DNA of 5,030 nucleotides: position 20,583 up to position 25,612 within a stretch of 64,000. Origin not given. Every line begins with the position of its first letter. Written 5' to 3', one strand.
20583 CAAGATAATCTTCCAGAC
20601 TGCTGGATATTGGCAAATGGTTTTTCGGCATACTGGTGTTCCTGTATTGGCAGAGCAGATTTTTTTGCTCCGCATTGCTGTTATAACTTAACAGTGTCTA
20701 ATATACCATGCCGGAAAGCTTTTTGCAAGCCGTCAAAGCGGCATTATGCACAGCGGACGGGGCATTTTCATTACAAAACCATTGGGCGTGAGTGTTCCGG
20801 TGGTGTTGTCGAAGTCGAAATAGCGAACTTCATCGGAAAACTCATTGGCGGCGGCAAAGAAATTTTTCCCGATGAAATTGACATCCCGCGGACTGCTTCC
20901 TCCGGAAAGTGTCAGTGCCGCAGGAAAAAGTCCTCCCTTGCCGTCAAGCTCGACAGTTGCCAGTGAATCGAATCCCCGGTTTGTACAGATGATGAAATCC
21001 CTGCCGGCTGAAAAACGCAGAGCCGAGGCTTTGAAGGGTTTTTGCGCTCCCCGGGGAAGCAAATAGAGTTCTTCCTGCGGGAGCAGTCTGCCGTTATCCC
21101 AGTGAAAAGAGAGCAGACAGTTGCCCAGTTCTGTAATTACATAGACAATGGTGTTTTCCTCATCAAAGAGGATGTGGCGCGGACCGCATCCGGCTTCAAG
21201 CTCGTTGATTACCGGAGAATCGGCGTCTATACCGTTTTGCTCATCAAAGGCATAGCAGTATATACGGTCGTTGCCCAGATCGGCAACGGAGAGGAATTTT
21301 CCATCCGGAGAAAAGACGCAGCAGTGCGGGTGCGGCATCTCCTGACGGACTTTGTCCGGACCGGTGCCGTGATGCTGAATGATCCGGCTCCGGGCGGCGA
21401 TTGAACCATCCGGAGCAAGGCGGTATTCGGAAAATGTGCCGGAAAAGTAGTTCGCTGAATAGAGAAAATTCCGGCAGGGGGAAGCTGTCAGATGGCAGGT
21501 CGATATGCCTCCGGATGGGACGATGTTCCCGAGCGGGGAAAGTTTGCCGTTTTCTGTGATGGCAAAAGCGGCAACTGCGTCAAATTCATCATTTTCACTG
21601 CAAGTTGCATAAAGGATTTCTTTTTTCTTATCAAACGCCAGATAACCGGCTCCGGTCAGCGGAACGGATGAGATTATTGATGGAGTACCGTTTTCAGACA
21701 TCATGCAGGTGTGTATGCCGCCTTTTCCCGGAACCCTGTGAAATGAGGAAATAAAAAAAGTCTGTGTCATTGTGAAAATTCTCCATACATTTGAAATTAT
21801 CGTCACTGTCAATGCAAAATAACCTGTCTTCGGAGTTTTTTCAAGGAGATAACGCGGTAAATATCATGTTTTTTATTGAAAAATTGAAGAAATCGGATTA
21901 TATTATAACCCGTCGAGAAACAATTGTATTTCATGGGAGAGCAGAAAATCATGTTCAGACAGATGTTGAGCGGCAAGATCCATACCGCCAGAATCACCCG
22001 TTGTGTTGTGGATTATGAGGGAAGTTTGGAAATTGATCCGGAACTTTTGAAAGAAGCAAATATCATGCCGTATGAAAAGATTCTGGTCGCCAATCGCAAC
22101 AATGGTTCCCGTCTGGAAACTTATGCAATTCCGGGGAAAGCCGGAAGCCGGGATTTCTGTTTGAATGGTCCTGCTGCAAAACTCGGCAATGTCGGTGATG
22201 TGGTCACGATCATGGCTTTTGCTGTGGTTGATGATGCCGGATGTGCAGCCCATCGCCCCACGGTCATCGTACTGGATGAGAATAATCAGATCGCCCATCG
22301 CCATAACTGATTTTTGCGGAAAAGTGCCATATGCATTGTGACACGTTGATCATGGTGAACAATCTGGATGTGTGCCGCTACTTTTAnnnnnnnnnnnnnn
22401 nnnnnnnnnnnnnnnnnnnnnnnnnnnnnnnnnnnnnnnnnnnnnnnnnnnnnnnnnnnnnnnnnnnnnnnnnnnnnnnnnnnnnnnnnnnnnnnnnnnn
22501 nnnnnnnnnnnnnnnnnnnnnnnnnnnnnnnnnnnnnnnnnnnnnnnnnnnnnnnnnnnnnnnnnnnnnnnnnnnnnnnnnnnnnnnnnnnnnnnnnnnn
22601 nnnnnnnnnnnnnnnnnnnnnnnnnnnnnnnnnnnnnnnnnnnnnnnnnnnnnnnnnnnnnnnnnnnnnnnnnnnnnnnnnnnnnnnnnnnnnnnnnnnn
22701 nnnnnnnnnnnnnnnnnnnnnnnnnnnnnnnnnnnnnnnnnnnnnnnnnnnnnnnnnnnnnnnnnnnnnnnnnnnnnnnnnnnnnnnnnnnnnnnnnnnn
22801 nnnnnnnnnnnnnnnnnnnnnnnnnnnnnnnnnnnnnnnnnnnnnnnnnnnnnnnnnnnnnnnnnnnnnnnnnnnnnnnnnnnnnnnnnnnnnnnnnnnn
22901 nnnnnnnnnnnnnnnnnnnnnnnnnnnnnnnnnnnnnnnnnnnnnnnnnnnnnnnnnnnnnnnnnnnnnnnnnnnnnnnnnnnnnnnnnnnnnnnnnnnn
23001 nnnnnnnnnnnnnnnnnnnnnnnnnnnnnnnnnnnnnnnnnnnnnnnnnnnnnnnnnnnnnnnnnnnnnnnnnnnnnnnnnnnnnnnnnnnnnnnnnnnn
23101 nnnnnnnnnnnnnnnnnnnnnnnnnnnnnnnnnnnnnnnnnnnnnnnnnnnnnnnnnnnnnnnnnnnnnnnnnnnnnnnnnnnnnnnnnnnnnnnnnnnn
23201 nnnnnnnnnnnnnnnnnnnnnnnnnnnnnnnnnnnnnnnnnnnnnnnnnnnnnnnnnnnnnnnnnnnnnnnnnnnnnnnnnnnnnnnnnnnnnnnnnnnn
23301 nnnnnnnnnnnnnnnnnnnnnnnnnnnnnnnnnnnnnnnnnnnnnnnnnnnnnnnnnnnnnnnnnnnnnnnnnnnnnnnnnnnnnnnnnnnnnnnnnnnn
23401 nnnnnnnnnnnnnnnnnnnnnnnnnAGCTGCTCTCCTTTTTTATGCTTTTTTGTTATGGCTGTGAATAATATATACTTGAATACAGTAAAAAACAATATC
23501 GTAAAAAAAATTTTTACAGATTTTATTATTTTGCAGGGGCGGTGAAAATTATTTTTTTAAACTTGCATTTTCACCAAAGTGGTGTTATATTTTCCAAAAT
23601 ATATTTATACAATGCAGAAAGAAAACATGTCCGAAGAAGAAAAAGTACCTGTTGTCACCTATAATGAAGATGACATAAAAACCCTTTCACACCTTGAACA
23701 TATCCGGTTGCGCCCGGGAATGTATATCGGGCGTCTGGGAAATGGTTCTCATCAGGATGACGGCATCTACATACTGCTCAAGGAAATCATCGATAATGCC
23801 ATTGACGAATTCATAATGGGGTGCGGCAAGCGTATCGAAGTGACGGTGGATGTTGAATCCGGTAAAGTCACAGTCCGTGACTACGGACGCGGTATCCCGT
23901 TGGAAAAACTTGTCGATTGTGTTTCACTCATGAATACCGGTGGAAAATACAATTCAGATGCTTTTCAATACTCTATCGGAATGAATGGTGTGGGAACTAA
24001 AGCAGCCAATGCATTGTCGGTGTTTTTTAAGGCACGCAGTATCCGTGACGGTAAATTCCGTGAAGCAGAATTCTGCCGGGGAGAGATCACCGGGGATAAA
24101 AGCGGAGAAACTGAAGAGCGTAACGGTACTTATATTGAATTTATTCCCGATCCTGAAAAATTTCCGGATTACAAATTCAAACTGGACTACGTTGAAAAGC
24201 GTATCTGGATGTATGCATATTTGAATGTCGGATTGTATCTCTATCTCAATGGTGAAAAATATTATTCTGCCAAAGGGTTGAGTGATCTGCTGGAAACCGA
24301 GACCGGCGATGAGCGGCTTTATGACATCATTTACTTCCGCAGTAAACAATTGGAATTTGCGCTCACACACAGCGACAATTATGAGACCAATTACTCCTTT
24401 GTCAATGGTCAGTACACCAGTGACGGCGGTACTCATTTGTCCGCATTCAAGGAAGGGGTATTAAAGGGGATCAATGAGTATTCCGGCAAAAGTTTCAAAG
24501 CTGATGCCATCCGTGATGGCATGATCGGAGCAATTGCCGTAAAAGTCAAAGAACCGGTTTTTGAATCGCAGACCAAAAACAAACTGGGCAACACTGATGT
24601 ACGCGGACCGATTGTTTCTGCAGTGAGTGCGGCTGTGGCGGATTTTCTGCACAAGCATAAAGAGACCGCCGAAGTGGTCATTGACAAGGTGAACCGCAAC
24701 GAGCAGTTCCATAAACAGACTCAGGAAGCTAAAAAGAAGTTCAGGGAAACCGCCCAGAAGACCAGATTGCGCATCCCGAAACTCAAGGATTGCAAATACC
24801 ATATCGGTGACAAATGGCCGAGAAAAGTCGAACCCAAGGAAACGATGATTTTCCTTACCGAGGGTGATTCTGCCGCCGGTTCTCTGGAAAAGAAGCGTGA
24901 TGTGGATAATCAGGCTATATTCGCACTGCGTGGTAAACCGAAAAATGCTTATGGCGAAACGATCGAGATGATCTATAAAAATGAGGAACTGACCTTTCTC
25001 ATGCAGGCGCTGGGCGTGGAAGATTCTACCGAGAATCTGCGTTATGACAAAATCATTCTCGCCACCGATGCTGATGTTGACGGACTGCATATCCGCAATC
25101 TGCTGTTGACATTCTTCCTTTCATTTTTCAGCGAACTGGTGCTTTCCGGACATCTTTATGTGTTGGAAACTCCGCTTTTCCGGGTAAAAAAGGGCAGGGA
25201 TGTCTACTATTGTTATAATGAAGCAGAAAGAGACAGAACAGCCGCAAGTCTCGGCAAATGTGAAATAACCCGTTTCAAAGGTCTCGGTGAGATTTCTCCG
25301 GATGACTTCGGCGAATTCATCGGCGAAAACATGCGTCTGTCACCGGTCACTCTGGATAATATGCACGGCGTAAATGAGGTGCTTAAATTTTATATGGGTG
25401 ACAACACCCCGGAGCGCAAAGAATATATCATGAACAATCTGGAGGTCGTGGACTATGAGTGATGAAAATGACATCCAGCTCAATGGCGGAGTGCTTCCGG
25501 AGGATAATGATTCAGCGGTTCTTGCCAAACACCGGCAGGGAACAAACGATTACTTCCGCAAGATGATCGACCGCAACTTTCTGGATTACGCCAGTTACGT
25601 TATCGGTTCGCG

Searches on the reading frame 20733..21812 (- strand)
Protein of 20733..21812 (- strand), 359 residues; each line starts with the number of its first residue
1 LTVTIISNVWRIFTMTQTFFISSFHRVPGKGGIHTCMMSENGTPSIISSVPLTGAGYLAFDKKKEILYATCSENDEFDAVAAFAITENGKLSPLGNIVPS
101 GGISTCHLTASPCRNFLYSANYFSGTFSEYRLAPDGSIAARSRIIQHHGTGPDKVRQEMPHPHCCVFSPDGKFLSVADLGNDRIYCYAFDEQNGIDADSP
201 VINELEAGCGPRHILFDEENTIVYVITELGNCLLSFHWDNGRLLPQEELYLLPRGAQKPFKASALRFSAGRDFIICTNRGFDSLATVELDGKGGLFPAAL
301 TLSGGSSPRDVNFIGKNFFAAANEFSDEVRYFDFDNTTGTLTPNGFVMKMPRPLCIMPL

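Call 77: search_protein_families(library=pfam, proteins=[window:20733-21812:-], max_evalue=0.0001)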
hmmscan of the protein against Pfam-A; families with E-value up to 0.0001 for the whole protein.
window:20733-21812:- (359 aa): 1 family
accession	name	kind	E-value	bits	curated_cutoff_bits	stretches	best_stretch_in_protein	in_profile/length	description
PF10282.15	Lactonase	-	2.2e-69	234.7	21.7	1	21-357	4-343/344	Lactonase, 7-bladed beta-propeller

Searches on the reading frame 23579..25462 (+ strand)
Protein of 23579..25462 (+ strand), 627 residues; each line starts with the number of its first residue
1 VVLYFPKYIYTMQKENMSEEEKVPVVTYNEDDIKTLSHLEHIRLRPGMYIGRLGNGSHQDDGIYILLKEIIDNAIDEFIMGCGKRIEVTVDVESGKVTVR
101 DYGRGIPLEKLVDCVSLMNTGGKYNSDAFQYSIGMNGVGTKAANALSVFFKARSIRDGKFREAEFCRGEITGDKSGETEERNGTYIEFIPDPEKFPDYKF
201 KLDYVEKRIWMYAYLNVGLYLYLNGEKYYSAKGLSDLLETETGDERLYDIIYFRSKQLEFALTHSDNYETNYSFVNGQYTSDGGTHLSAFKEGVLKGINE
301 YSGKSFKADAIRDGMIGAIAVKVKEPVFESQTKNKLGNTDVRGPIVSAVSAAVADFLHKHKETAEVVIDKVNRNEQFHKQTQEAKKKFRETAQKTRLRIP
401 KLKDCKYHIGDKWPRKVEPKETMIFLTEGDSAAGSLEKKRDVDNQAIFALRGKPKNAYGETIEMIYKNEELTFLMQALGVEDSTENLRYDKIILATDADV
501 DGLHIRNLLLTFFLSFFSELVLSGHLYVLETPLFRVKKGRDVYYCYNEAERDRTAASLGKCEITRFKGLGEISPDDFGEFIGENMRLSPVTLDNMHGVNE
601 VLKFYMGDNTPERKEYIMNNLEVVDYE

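Call 77: search_protein_families(library=pfam, proteins=[window:23579-25462:+], max_evalue=0.0001)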
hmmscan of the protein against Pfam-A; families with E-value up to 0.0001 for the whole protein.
window:23579-25462:+ (627 aa): 4 families
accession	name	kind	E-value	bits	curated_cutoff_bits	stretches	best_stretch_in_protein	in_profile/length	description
PF00204.31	DNA_gyraseB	-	9.6e-31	107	27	1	233-386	1-172/173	DNA gyrase B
PF01751.28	Toprim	-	1.3e-12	48.2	23.1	1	424-528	2-93/96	Toprim domain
PF02518.31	HATPase_c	-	2.8e-08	34.6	26.4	1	61-148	4-85/111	Histidine kinase-, DNA gyrase B-, and HSP90-like ATPase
PF00986.26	DNA_gyraseB_C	-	3.8e-08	33.8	29.8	1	560-618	3-63/63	DNA gyrase B subunit, carboxyl terminus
